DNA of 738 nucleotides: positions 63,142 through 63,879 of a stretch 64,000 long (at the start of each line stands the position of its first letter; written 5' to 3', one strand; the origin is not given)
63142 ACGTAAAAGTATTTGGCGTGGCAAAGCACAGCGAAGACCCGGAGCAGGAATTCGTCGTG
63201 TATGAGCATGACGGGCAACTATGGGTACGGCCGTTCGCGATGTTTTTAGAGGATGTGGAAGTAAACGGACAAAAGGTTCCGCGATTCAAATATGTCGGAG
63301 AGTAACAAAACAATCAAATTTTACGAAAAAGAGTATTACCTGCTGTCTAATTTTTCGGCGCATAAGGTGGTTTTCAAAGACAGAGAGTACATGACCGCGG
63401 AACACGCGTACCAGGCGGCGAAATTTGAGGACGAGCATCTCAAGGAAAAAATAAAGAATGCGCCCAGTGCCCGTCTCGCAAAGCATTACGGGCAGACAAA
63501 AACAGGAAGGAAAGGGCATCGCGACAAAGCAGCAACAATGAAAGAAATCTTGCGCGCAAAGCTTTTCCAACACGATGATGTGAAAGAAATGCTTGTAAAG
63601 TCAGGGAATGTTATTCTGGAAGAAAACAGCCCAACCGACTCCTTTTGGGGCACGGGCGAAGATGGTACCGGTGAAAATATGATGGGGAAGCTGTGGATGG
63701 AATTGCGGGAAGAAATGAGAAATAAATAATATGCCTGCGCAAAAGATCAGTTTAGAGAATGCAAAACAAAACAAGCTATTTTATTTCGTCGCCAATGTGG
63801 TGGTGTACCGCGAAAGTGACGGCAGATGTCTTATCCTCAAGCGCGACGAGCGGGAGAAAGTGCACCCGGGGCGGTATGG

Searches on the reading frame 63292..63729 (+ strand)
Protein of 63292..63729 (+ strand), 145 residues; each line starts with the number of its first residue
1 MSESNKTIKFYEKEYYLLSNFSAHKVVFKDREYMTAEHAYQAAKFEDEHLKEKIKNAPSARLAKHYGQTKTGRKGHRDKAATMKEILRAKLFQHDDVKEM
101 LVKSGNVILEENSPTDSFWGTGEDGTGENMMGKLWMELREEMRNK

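Call 26: find_encoding_contigs(protein=window:63292-63729:+, flank=10000, max_places=1)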
Protein window:63292-63729:+ (145 aa): 6 contigs read that carry it; 1 place shown.
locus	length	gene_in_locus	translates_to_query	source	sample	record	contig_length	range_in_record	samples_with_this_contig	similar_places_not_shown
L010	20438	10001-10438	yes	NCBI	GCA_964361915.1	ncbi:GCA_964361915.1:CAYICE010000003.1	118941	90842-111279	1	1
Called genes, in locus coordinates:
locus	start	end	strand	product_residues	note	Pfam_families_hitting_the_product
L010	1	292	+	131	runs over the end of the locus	-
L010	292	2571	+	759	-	PF09826:Beta_propel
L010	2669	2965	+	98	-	PF00166:Cpn10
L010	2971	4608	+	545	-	PF00118:Cpn60_TCP1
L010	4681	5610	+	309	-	PF01565:FAD_binding_4, PF02873:MurB_C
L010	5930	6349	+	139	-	PF02482:Ribosomal_S30AE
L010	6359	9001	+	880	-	PF07517:SecA_DEAD, PF01043:SecA_PP_bind, PF21090:P-loop_SecA, PF07516:SecA_SW, PF02810:SEC-C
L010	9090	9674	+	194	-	-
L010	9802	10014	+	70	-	PF07866:DUF1653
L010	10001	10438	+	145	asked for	PF08719:NADAR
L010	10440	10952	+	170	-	PF00293:NUDIX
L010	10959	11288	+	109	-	-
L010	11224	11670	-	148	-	-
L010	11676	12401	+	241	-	PF00005:ABC_tran, PF13304:AAA_21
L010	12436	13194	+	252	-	PF01061:ABC2_membrane, PF12698:ABC2_membrane_3 (weak)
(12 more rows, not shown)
